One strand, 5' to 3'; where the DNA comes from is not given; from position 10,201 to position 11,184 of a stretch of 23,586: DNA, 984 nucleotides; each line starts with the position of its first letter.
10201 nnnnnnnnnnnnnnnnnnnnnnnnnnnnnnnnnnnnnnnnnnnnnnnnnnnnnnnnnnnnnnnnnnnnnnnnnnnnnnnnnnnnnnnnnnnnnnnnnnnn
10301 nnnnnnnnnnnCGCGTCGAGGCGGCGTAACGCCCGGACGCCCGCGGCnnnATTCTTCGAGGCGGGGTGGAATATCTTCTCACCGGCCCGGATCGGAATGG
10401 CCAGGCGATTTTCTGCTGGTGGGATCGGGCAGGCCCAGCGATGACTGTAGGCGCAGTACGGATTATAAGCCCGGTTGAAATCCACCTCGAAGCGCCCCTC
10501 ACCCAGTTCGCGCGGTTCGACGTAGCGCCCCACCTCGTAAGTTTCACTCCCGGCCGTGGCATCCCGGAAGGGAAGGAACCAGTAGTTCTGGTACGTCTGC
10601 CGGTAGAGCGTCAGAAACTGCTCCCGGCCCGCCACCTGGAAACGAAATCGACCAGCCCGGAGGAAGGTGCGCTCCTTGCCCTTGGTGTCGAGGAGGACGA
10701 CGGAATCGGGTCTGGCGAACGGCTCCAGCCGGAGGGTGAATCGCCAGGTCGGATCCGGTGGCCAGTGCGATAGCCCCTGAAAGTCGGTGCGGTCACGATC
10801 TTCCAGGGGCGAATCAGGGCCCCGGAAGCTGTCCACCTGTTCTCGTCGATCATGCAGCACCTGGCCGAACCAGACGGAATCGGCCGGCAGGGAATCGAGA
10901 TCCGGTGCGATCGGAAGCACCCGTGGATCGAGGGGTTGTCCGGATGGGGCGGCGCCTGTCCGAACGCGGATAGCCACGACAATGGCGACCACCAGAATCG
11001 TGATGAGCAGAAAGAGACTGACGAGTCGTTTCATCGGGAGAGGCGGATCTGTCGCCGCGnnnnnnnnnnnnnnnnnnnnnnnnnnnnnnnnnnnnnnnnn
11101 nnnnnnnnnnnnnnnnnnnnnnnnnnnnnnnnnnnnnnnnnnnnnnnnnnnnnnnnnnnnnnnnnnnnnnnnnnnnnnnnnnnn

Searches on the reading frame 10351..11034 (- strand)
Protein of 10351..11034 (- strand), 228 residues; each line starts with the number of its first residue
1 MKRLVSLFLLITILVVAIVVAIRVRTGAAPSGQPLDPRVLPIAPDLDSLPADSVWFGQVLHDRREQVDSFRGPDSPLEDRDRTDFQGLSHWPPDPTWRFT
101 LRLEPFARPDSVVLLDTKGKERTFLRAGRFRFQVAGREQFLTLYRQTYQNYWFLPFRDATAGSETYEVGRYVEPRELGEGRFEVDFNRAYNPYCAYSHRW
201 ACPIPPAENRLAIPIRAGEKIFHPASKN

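Call 44: search_protein_families(library=pfam, proteins=[window:10351-11034:-], max_evalue=0.0001)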
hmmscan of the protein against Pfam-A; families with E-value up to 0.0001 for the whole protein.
window:10351-11034:- (228 aa): 1 family
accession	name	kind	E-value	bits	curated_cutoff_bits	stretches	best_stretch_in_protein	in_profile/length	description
PF07920.16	DUF1684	-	1.3e-45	155.6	25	1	84-220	2-139/139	Protein of unknown function (DUF1684)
